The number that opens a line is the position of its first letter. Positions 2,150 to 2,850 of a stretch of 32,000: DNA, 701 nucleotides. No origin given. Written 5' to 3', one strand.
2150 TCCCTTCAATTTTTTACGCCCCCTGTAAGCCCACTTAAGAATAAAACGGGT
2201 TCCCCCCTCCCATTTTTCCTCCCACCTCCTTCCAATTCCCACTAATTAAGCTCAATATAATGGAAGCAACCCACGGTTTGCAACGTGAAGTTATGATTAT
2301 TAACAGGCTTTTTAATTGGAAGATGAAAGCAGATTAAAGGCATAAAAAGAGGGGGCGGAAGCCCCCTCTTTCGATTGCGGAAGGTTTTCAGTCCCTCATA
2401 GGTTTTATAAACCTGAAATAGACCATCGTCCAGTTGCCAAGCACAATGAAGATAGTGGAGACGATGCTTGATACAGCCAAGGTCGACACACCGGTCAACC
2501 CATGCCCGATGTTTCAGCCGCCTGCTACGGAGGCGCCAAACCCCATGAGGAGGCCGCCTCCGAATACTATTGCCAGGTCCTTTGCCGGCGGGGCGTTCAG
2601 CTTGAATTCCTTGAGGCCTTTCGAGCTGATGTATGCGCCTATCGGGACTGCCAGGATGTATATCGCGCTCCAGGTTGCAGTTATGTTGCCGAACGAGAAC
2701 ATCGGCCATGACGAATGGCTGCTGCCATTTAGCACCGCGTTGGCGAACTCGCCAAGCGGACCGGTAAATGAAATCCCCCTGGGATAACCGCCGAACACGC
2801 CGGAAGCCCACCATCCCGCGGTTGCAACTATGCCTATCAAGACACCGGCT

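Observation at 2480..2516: Stem-loop at SECIS distance from the recoded UGA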

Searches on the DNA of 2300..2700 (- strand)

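Call 42: search_rna_families(source=window, start=2300, end=2700, threshold=evalue, max_evalue=10)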
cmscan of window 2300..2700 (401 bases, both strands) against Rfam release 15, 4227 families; matches with E-value up to 10: 11.
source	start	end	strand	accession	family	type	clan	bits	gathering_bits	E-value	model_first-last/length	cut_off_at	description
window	2309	2377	+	RF02059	STnc50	Gene; sRNA;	-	24.3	55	0.066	1-84/84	no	Salmonella enterica sRNA STnc40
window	2342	2371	+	RF02029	sraA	Gene; sRNA;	-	19.6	56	1.4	58-86/95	no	sraA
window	2327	2406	-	RF02621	BSnc120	Gene; sRNA;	-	18.6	114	0.16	1-88/88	no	Brucella sRNA 120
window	2344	2389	-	RF01403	STnc290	Gene; sRNA;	-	16.8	60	2.3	1-65/65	no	STnc290 Hfq binding RNA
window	2337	2414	-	RF02029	sraA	Gene; sRNA;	-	16.2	56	7.3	1-95/95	no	sraA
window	2344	2407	+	RF02420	Bp1_162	Gene; sRNA;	-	15.7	50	5.7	1-100/100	no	Burkholderia sRNA Bp1_Cand612_SIPHT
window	2346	2372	+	RF04279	mir-H20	Gene; miRNA;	CL00141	15.2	99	4.4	1-82/82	no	mir-H20 microRNA precursor family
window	2385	2412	+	RF01315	CRISPR-DR2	Gene; CRISPR;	CL00014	15.2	37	6.9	1-30/30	no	CRISPR RNA direct repeat element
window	2300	2375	+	RF00166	PrrB_RsmZ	Gene; sRNA;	CL00106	15.1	44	0.28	52-133/133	5'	PrrB/RsmZ RNA family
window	2316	2373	+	RF01306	sR52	Gene; snRNA; snoRNA; CD-box;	-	14.9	50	1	1-60/60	no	Small nucleolar RNA sR52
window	2348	2391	-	RF02503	Atu_C9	Gene; sRNA;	-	8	40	6.9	141-192/192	no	Rhizobiales sRNA Atu_C9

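Call 55: build_rna_model(alignment_id=A4, structure=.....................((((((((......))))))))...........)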
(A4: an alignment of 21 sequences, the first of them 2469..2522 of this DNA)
Model R1 built from alignment A4 (21 sequences, 54 columns); structure: as given.
model positions 54; base pairs 8; branch points 0; effective number of sequences 5.58; information 1.029 bits per position. Calibrated on 0.2 Mb of random sequence (short: E-values are rough).
structure used (alignment columns):
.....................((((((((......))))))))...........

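Call 56: search_with_rna_model(model_id=R1, sources=[window, L001, L002, L003, L004, L005, L006, L007, L008, L009, L010, L011, L012, L013, L014, L015, L016, L017, L018, L019, L020, L021, L022, L023, L024, L025, L026, L027, L028, L029, L030, L031, L032, L033, L034, L035, L036, L037, L038, L039, L040, L041, L042, L043, L044, L045, L046, L047, L048, L049, L050, L051, L052, L053, L054, L055, L056, L057, L058, L059, L060, L061, L062, L063, L064, L065, L066, L067, L068, L069, L070, L071, L072, L073, L074, L075, L076, L077, L078, L079, L080], max_evalue=1)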
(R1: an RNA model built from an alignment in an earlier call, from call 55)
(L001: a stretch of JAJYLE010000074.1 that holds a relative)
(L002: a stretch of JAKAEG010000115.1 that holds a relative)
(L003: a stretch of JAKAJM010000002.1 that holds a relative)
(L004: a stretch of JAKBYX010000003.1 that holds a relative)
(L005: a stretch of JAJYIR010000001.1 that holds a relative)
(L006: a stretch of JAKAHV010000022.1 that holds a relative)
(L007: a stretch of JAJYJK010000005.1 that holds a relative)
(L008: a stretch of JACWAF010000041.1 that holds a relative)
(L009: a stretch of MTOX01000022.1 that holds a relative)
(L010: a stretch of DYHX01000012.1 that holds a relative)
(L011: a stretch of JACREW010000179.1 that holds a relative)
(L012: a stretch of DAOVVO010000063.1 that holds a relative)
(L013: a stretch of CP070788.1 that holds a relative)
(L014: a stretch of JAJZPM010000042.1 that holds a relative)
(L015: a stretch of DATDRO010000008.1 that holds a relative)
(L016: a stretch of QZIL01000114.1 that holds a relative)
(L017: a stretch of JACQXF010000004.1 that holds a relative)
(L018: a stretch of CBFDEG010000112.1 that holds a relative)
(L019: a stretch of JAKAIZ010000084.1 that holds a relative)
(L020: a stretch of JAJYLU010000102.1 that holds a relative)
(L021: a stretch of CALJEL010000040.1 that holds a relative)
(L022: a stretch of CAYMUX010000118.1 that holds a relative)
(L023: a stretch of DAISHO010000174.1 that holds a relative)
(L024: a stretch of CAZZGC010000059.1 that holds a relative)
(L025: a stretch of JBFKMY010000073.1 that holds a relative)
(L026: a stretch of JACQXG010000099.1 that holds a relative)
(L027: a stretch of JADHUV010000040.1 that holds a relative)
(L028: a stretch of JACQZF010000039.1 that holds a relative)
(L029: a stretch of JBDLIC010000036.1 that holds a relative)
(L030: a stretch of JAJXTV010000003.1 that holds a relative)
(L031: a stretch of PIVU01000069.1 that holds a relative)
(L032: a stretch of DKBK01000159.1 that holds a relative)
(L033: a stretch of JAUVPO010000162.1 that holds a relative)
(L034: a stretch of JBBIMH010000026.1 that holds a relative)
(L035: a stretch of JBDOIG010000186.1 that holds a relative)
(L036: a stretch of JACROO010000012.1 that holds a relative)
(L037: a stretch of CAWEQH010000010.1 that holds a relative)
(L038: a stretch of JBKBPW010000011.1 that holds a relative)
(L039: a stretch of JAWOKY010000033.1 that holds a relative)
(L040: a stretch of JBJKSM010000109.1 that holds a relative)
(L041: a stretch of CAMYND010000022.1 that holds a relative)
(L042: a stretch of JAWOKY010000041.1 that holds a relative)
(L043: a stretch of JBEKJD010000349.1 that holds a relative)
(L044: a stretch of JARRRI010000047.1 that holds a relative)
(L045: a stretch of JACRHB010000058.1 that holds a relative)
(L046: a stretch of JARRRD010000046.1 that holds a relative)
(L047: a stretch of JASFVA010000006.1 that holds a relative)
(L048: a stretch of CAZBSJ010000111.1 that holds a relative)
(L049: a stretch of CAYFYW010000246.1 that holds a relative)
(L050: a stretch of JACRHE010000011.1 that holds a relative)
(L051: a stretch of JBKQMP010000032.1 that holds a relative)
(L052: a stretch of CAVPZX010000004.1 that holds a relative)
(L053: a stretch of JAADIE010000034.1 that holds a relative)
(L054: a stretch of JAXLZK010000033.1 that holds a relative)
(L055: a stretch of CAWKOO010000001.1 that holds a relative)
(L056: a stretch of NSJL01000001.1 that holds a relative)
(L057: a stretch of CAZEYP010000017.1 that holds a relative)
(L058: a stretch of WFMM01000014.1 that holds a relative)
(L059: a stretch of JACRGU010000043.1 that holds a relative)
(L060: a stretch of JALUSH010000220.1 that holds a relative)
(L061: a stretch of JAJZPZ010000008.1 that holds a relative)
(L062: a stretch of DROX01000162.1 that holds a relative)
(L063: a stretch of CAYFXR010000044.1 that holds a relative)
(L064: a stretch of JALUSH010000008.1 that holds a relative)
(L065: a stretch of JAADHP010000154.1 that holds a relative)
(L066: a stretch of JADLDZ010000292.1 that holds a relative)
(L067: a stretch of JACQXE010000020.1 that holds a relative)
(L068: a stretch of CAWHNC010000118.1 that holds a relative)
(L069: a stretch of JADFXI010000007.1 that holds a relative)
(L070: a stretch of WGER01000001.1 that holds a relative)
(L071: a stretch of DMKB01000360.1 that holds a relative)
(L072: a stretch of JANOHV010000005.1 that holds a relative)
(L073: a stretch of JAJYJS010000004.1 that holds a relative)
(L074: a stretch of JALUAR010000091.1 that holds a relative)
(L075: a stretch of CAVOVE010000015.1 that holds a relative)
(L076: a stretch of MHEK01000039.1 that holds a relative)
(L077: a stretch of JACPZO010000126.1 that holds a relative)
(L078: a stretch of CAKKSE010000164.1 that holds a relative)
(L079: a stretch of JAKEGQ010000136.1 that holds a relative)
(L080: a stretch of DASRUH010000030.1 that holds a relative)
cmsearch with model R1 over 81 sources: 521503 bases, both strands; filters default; matches with E-value up to 1: 82.
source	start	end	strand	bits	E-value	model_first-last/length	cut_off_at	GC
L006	3967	4020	+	76.9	6e-23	1-54/54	no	0.61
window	2469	2522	-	76.7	6.5e-23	1-54/54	no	0.59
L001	3555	3608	+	76.3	9.1e-23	1-54/54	no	0.57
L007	3967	4020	+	76.3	9.1e-23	1-54/54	no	0.63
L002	3955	4008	+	76.2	9.8e-23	1-54/54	no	0.59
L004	3961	4014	+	75.7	1.4e-22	1-54/54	no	0.61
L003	3961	4014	+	75.1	2.3e-22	1-54/54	no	0.61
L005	3955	4008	+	74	5.1e-22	1-54/54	no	0.61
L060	3910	3963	+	73.4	8.4e-22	1-54/54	no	0.5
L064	1542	1595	+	73.3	8.9e-22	1-54/54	no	0.52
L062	2929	2982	+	73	1.1e-21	1-54/54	no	0.52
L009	3988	4041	+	72.1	2.3e-21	1-54/54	no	0.65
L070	3901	3954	+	72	2.4e-21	1-54/54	no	0.54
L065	1859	1912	+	71.1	4.9e-21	1-54/54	no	0.48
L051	3955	4008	+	63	2.4e-18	1-54/54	no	0.54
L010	3934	3987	+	43.2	8.5e-12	1-54/54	no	0.48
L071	1943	1996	+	38.1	4.5e-10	1-54/54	no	0.63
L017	3925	3978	+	36.2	1.9e-09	1-54/54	no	0.56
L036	3424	3477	+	32.7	2.7e-08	1-54/54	no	0.56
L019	3955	4008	+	32.3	3.7e-08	1-54/54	no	0.63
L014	3955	4008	+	31.4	7.1e-08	1-54/54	no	0.63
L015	1838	1891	+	30.5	1.4e-07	1-54/54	no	0.63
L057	3904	3957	+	30.3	1.7e-07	1-54/54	no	0.43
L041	3913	3966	+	30.1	2e-07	1-54/54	no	0.52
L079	2104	2157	+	29.2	3.8e-07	1-54/54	no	0.65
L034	3934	3987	+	28.4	6.9e-07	1-54/54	no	0.63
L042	2447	2500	+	24.8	1.1e-05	1-54/54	no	0.59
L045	3955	4002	+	24.6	1.3e-05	1-54/54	no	0.6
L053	1539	1592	+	23.8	2.5e-05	1-54/54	no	0.5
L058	3904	3957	+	23.1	4.2e-05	1-54/54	no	0.46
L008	3979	4032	+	22.9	4.7e-05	1-54/54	no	0.65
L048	3901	3954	+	22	9.6e-05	1-54/54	no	0.52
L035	1292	1345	+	21.8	0.00011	1-54/54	no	0.54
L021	3165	3218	+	21.7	0.00012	1-54/54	no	0.52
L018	3931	3984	+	21.5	0.00014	1-54/54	no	0.54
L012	3850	3903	+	20.9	0.00023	1-54/54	no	0.48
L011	3934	3987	+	19.5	0.00062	1-54/54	no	0.63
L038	3964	4017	+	19.4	0.00067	1-54/54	no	0.54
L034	5973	6017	+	19.4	0.0007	1-54/54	no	0.53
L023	3053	3098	+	18.7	0.0012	1-54/54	no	0.52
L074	3077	3130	+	18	0.002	1-54/54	no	0.56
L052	3901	3948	+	18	0.002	1-54/54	no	0.58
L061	3916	3965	+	17.9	0.0021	1-54/54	no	0.64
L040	3898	3958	+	17.5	0.0029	1-54/54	no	0.59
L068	3850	3897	+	17.5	0.003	1-54/54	no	0.58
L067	3901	3948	+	17.4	0.0032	1-54/54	no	0.54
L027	3922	3975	+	17.3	0.0034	1-54/54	no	0.56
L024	3898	3958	+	17.2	0.0037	1-54/54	no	0.61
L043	2130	2177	+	17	0.0042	1-54/54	no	0.58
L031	3931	3978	+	16.9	0.0045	1-54/54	no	0.52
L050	3904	3934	+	16.9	0.0046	1-54/54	no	0.68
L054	3916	3969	+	16.8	0.0051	1-54/54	no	0.69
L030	3895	3958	+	16.6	0.0057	1-54/54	no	0.64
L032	3913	3960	+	16.4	0.0067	1-54/54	no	0.54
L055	3928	3975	+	16.2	0.008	1-54/54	no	0.58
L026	3913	3960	+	16.1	0.0085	1-54/54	no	0.54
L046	2475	2519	+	15.9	0.0098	1-54/54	no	0.53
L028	3913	3960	+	15.9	0.0099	1-54/54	no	0.6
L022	3913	3960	+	15.7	0.011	1-54/54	no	0.54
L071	2199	2263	+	15.7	0.012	1-54/54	no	0.48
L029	3931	3978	+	15.6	0.012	1-54/54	no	0.52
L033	1584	1631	+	15.3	0.016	1-54/54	no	0.54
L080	3844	3897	+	15.3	0.016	1-54/54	no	0.61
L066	1398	1445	+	14.8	0.022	1-54/54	no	0.69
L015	2341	2371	+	14.5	0.029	1-54/54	no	0.55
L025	3913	3960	+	14.5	0.03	1-54/54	no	0.54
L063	3895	3944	+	14.1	0.04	1-54/54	no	0.52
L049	2943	2990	+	13.9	0.044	1-54/54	no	0.6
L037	3895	3942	+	13.8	0.05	1-54/54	no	0.65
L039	3895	3925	+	12.7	0.11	1-54/54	no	0.68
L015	4470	4517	+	12.6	0.12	1-54/54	no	0.58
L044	3898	3937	+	12.6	0.12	1-54/54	no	0.5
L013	3916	3963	+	12.4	0.15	1-54/54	no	0.65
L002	5728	5745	-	11.2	0.36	1-54/54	no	0.44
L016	3913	3960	+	10.8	0.5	1-54/54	no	0.58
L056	3928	3981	+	10.5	0.61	1-54/54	no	0.67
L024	4670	4682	+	10.2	0.75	1-54/54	no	0.54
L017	1229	1246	-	10.2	0.76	1-54/54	no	0.44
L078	3385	3418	+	10.2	0.8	22-54/54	no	0.65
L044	1941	1958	+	10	0.89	1-54/54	no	0.72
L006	4537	4549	+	10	0.91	1-54/54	no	0.62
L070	3923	3942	-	9.9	0.99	23-42/54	no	0.6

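Call 57: search_with_rna_model(model_id=R1, sources=[L081, L082, L083, L084, L085, L086, L087, L088, L089, L090, L091, L092, L093, L094, L095, L096, L097, L098, L099, L100, L101, L102, L103, L104, L105, L106, L107, L108, L109, L110, L111, L112, L113, L114, L115, L116, L117, L118, L119, L120, L121, L122, L123, L124, L125, L126, L127, L128, L129, L130, L131, L132, L133, L134, L135, L136, L137, L138, L139, L140, L141, L142, L143, L144, L145, L146, L147, L148, L149, L150, L151, L152, L153, L154, L155, L156, L157, L158, L159, L160], max_evalue=1)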
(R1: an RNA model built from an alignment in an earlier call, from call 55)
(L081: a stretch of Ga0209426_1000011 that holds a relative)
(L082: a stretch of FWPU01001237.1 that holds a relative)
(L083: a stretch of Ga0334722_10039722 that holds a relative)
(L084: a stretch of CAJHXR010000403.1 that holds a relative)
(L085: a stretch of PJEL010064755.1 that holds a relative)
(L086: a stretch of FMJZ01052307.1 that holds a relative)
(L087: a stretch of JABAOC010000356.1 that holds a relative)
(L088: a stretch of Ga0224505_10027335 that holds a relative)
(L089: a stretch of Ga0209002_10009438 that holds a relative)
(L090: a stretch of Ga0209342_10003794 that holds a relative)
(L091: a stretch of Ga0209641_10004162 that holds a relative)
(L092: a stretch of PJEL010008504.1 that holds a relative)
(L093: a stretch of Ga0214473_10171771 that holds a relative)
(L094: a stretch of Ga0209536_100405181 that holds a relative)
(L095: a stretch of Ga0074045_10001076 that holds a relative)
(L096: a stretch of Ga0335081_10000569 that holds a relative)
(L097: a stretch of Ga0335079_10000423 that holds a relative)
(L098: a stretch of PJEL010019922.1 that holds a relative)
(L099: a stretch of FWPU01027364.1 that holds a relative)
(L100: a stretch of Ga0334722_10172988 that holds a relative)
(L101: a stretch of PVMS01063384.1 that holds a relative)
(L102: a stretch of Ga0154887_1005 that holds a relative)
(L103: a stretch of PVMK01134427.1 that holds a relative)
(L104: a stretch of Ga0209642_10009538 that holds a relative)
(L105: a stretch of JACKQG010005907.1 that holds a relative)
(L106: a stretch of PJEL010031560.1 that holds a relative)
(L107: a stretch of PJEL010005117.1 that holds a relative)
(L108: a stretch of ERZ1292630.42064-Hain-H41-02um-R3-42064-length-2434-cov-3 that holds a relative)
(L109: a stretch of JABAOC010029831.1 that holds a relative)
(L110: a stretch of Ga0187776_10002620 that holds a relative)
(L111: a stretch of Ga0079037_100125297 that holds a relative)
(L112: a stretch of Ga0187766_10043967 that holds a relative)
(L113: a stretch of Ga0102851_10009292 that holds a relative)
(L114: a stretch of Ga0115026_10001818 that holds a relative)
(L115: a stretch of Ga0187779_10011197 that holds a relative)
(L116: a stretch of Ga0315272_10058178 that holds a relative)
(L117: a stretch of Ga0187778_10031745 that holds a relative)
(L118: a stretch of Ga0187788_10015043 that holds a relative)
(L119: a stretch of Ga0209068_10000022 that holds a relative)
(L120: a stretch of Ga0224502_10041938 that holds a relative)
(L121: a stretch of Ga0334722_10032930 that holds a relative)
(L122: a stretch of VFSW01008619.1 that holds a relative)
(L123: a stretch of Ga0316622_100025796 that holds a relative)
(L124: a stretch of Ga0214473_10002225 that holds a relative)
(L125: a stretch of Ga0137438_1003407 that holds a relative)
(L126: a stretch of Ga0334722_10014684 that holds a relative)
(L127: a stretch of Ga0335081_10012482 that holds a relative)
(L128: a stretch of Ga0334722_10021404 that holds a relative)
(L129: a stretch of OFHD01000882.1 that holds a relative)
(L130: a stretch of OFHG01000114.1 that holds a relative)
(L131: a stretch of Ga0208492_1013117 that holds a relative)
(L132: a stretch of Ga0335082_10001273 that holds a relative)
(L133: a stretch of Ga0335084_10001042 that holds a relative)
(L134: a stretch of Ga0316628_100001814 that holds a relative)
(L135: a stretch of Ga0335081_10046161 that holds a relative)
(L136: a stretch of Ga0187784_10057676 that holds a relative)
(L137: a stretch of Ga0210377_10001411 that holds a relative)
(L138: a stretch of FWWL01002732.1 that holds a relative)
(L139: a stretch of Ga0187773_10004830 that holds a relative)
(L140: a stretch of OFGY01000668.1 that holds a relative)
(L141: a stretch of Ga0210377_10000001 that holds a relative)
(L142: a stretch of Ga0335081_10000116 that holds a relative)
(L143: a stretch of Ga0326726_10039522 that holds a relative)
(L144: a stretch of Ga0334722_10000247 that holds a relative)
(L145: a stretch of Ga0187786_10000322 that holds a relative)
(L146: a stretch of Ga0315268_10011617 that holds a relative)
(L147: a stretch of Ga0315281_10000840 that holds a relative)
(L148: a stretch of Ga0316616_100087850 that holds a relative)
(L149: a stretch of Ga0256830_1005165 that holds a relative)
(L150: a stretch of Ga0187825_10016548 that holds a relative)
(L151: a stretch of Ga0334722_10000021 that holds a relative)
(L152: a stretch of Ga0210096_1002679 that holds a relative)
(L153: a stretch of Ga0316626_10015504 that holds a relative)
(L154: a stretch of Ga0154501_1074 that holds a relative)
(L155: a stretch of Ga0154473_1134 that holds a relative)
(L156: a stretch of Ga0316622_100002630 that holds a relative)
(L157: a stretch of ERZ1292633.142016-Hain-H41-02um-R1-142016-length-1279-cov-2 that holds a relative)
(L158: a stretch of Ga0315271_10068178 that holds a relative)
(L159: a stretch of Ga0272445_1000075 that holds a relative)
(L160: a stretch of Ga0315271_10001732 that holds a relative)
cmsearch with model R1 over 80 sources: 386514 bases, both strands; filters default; matches with E-value up to 1: 85.
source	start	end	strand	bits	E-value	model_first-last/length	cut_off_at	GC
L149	3063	3116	+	73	8.1e-22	1-54/54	no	0.52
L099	972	1025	+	72.9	8.8e-22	1-54/54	no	0.56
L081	3988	4041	+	72.1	1.7e-21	1-54/54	no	0.65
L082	3931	3984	+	66.8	9.9e-20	1-54/54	no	0.54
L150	1346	1399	+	66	1.7e-19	1-54/54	no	0.63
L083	2978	3031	+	65.4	2.7e-19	1-54/54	no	0.61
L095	3955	4008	+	62.2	3.3e-18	1-54/54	no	0.57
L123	3931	3984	+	57.2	1.5e-16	1-54/54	no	0.63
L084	1920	1973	+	44.6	2.1e-12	1-54/54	no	0.65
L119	3934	3987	+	41.2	2.9e-11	1-54/54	no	0.65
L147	3931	3984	+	41.2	2.9e-11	1-54/54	no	0.65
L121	959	1012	+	41.1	3.3e-11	1-54/54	no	0.63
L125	2885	2938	+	38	3.5e-10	1-54/54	no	0.57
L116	1331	1384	+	37.6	4.7e-10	1-54/54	no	0.65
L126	1559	1612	+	37.6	4.8e-10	1-54/54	no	0.65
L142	3955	4008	+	36.4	1.2e-09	1-54/54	no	0.65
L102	1100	1153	+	35.1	3e-09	1-54/54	no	0.65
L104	3919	3972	+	35.1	3e-09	1-54/54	no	0.65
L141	3937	3990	+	35.1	3.2e-09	1-54/54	no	0.63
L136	2805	2858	+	35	3.4e-09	1-54/54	no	0.56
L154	3919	3972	+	34.3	6e-09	1-54/54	no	0.72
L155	3919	3972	+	34.3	6e-09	1-54/54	no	0.72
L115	3081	3134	+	33.3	1.3e-08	1-54/54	no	0.61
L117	1471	1524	+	33.3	1.3e-08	1-54/54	no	0.61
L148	2569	2622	+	32.9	1.6e-08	1-54/54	no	0.69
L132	3919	3972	+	32.2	2.9e-08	1-54/54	no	0.65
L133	3919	3972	+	32.2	2.9e-08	1-54/54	no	0.65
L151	3919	3972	+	32.1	3.1e-08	1-54/54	no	0.61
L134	3931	3984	+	31.9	3.6e-08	1-54/54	no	0.69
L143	2853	2906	+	31.8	4e-08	1-54/54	no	0.7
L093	2351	2404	+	30.9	8e-08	1-54/54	no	0.72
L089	2053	2106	+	30.5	1e-07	1-54/54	no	0.63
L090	3904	3957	+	30.5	1e-07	1-54/54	no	0.63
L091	3904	3957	+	30.5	1e-07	1-54/54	no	0.63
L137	1159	1212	+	30.4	1.2e-07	1-54/54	no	0.72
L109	3913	3966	+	29.4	2.4e-07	1-54/54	no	0.63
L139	3526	3579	+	29.1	3.1e-07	1-54/54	no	0.65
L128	3919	3972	+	28.6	4.5e-07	1-54/54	no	0.63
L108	1002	1055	+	27.7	9.3e-07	1-54/54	no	0.65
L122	2122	2175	+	26.8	1.8e-06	1-54/54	no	0.65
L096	3919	3972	+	25.1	6.6e-06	1-54/54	no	0.69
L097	3919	3972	+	25.1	6.6e-06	1-54/54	no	0.69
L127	3955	4008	+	24.9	7.4e-06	1-54/54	no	0.57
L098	2460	2513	+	24.8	8.2e-06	1-54/54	no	0.5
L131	1106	1159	+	24.5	1.1e-05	1-54/54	no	0.63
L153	1374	1427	+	24.1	1.4e-05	1-54/54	no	0.72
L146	3450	3503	+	24.1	1.4e-05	1-54/54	no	0.7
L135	3919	3972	+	23.9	1.6e-05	1-54/54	no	0.67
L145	3901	3954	+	23.9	1.7e-05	1-54/54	no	0.67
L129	3714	3767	+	23.8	1.7e-05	1-54/54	no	0.61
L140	2350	2403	+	23.8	1.7e-05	1-54/54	no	0.61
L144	3925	3978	+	22.9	3.6e-05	1-54/54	no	0.65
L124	3943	3996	+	22.5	4.8e-05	1-54/54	no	0.5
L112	1934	1987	+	22.3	5.6e-05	1-54/54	no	0.59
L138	4029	4082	+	21.4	0.00011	1-54/54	no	0.5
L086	3143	3196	+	21.4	0.00011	1-54/54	no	0.46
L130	3916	3969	+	20.6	0.0002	1-54/54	no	0.61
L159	3964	4009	+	20.3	0.00025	1-54/54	no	0.5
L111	1462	1522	+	17.5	0.0021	1-54/54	no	0.51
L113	3233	3293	+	17.5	0.0021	1-54/54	no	0.51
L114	3913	3973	+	17.5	0.0021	1-54/54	no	0.51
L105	3922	3975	+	17.3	0.0025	1-54/54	no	0.56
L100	991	1020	+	16.9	0.0036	1-54/54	no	0.53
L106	1319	1366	+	16.4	0.0052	1-54/54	no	0.52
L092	3913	3960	+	16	0.0068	1-54/54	no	0.52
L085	1776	1836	+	15.9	0.0074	1-54/54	no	0.51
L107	3931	3978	+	15.2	0.012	1-54/54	no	0.52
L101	3934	3973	+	15.1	0.014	1-54/54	no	0.57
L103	3934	3973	+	15.1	0.014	1-54/54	no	0.57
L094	1304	1340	+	14.6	0.02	1-54/54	no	0.57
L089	2556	2586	+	14.5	0.022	1-54/54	no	0.55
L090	4407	4437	+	14.5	0.022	1-54/54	no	0.55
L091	4407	4437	+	14.5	0.022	1-54/54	no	0.55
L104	4263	4293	+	14.5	0.022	1-54/54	no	0.55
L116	1651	1679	+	14.5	0.022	1-54/54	no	0.45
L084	2397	2461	+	14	0.032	1-54/54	no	0.52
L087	3901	3940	+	13.7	0.041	1-54/54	no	0.5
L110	3895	3924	+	12.8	0.078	1-54/54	no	0.5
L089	4686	4733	+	12.6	0.092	1-54/54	no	0.58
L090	6536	6583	+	12.6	0.092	1-54/54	no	0.58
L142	4263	4318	+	11.7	0.18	1-54/54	no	0.41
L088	1803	1850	+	11.7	0.19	1-54/54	no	0.6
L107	1187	1201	-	10.9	0.34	1-54/54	no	0.53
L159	788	853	-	10.6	0.42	1-54/54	no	0.41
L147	459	473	+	9.7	0.85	1-54/54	no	0.47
